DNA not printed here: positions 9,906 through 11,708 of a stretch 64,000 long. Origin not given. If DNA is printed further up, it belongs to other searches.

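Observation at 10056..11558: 500-aa basic protein with a possible triphosphate-tunnel (CYTH/VTC-like) N-terminal half and an unassigned C-terminal half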

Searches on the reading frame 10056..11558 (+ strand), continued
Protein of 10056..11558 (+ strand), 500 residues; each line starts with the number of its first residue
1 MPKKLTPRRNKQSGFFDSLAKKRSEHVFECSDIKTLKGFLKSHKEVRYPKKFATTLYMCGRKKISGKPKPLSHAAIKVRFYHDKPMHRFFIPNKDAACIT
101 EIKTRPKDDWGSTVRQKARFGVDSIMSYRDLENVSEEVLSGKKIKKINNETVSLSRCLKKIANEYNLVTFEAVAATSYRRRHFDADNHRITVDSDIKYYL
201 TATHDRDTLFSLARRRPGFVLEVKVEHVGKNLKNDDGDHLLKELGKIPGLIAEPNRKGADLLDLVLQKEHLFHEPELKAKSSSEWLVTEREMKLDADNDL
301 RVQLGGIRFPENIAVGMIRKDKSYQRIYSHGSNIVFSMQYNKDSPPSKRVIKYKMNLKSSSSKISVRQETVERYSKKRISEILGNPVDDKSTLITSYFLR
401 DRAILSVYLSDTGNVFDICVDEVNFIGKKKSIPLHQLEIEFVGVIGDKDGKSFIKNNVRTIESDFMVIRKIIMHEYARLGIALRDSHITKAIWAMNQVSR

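Call 93: search_protein_families(library=ncbifam, proteins=[L006:4879-5985:+, L006:5969-6502:+, L006:10416-11465:+, L006:11493-12272:-, L001:3144-4541:+, L001:6273-7691:-, L001:5373-6254:+, L003:5592-6995:+, L003:4859-5578:+], max_evalue=0.001)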
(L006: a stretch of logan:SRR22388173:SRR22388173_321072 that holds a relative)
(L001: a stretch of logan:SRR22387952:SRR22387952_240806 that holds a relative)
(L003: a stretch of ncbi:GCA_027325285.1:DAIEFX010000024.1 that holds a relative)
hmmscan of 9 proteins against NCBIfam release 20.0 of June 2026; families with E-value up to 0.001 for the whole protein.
L006:4879-5985:+ (369 aa): 57 families (the best 25 are shown)
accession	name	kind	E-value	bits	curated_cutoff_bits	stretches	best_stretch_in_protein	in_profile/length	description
TIGR04303.1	GeoRSP_rSAM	equivalog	1.3e-18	67.6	400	1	28-224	11-200/325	GeoRSP system radical SAM/SPASM protein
NF045574.1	sacti_mat_StsB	exception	2.4e-17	62.9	625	1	28-209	102-278/466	StsB family radical SAM/SPASM domain sactipeptide maturase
TIGR02666.1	moaA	equivalog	2.2e-16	59.8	284.05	1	28-194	16-187/336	GTP 3',8-cyclase MoaA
NF050035.1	rSAM_WgK_link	exception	1.1e-15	57.5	650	1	28-212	15-196/367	radical SAM/SPASM peptide maturase WgkB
TIGR04317.1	W_rSAM_matur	equivalog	2.6e-15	56.4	380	1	28-246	10-230/349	tungsten cofactor oxidoreductase radical SAM maturase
TIGR04053.2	TIGR04053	equivalog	8.6e-15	54.8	395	1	29-213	15-199/366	TIGR04053 family radical SAM/SPASM domain-containing protein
NF038283.1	viperin_w_prok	equivalog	1.1e-14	54.3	180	1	24-182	4-172/281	viperin family antiviral radical SAM protein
TIGR04250.1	SCM_rSAM_ScmE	equivalog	1.2e-14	54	400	1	28-217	9-197/358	SynChlorMet cassette radical SAM/SPASM protein ScmE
TIGR04251.1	SCM_rSAM_ScmF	equivalog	4.9e-14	52.5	400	1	26-219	8-203/353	SynChlorMet cassette radical SAM/SPASM protein ScmF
TIGR04546.1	rSAM_ahbC_deAc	equivalog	5.2e-14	51.8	650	1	28-213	45-228/390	12,18-didecarboxysiroheme deacetylase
TIGR02668.1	moaA_archaeal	equivalog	1.5e-13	50.4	325.25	1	23-196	11-182/303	GTP 3',8-cyclase MoaA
TIGR04545.1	rSAM_ahbD_hemeb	equivalog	1.6e-13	50.9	500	1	28-213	6-190/339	heme b synthase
NF041298.1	rSAM_mat_DynA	equivalog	1.7e-13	50.3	450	1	29-214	8-201/356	dynobactin maturation radical SAM/SPASM protein DynA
TIGR02109.1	PQQ_syn_pqqE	equivalog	2.5e-13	49.7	381.35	1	28-211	13-193/358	pyrroloquinoline quinone biosynthesis protein PqqE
TIGR04347.1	pseudo_SAM_Halo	equivalog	2.6e-13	50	525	1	28-211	44-223/390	TIGR04347 family pseudo-SAM/SPASM protein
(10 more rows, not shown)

L006:5969-6502:+ (178 aa): 3 families
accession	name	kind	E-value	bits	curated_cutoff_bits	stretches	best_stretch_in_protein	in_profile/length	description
NF001299.0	PRK00241.1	equivalog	1.4e-05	24.7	158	1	4-103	100-198/263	NAD(+) diphosphatase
NF003786.0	PRK05379.1-2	equivalog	0.00016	21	397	1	41-93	220-272/354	bifunctional nicotinamide-nucleotide adenylyltransferase/Nudix hydroxylase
NF003787.0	PRK05379.1-4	equivalog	0.0003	19.9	449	1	45-94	214-263/346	bifunctional nicotinamide-nucleotide adenylyltransferase/Nudix hydroxylase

L006:10416-11465:+ (350 aa): 1 family
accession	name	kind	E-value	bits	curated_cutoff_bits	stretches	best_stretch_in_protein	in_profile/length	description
NF045898.1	ArgS_rel_codon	equivalog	8.6e-05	22.1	340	1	31-99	37-101/327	ArgS-related anticodon-binding protein NrtL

L006:11493-12272:- (260 aa): 7 families
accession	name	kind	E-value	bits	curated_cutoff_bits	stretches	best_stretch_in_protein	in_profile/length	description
NF045659.1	DiMArgaseDdahMtb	equivalog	1e-72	244.7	300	1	1-254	28-280/283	dimethylargininase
NF052232.1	Arg_dihydro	equivalog_domain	2.8e-67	226.8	450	1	1-254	7-264/266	arginine dihydrolase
NF052231.1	bifunc_ArgZ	exception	4.5e-66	223.4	1025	1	1-255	9-267/696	bifunctional arginine dihydrolase/ornithine cyclodeaminase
NF045658.1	DiMArgaseDdah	equivalog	1.5e-22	80.6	450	1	19-253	23-250/254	dimethylargininase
NF045660.1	DiMthArgaseDdahStm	equivalog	8.9e-19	68.2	340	1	21-254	23-246/249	dimethylargininase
NF002381.0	PRK01388.1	subfamily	2.3e-07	30.1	414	1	56-178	155-289/405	arginine deiminase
TIGR01078.1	arcA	equivalog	1.1e-06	27.6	489.1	1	55-220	153-335/408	arginine deiminase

L001:3144-4541:+ (466 aa): 0 families

L001:6273-7691:- (473 aa): 0 families

L001:5373-6254:+ (294 aa): 1 family
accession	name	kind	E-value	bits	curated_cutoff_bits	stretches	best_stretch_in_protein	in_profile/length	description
TIGR03032.1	TIGR03032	hypoth_equivalog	1.1e-06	28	251.5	1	163-290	183-310/335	TIGR03032 family protein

L003:5592-6995:+ (468 aa): 0 families

L003:4859-5578:+ (240 aa): 0 families

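Call 99: fold_search(model_id=the predicted structure, library=viral)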
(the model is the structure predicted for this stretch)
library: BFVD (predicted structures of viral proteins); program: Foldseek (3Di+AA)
matches with E <= 10: 945; with E <= 0.001: 20
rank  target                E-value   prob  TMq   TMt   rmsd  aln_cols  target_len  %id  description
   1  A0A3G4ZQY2            5.6e-10  1.00  0.34  0.29   6.0       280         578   14  SPX domain-containing protein [Terrestrivirus sp.]
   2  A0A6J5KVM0            3.8e-07  1.00  0.31  0.29   7.7       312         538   15  PolyPPase_VTC_like domain containing protein [uncultured Caudovirales phage]
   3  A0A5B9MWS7            4.0e-07  1.00  0.31  0.71   4.2       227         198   13  (no name in the UniProt tables at hand)
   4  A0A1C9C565            2.2e-06  0.98  0.18  0.15  23.4       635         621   11  Putative mRNA capping enzyme [Heterosigma akashiwo virus 01]
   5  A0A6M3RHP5            5.2e-06  0.38  0.08  0.06  24.4       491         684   10  CPm [Malus domestica virus A]
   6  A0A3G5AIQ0            1.5e-05  1.00  0.16  0.26   9.2       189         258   11  mRNA 5'-phosphatase [Sylvanvirus sp.]
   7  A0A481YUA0            1.6e-05  1.00  0.17  0.09   8.8       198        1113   16  mRNA capping enzyme with OTU-like cysteine protease [Marseillevirus LCMAC102]
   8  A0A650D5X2            1.1e-04  0.16  0.07  0.06  28.6       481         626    7  Minor coat protein [Areca palm velarivirus 1]
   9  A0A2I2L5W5            2.1e-04  1.00  0.20  0.11   8.8       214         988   13  mRNA 5'-phosphatase [Orpheovirus IHUMI-LCC2]
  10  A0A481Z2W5            2.3e-04  1.00  0.25  0.11   8.1       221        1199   11  mRNA 5'-phosphatase [Pithovirus LCPAC101]
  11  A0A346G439            2.9e-04  1.00  0.24  0.13   6.9       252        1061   12  (no name in the UniProt tables at hand)
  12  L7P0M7                2.9e-04  0.15  0.09  0.08  23.6       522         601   10  Minor coat protein [Cordyline virus 2]
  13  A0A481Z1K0            3.7e-04  1.00  0.19  0.42   6.8       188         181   13  Uncharacterized protein [Mimivirus LCMiAC02]
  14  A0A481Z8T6            3.7e-04  1.00  0.20  0.09   9.4       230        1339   11  mRNA 5'-phosphatase [Pithovirus LCPAC304]
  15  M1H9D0                5.2e-04  1.00  0.22  0.31   6.4       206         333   12  (no name in the UniProt tables at hand)
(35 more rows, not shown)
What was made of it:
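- Viral VTC-like/SPX proteins also match (call 99).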
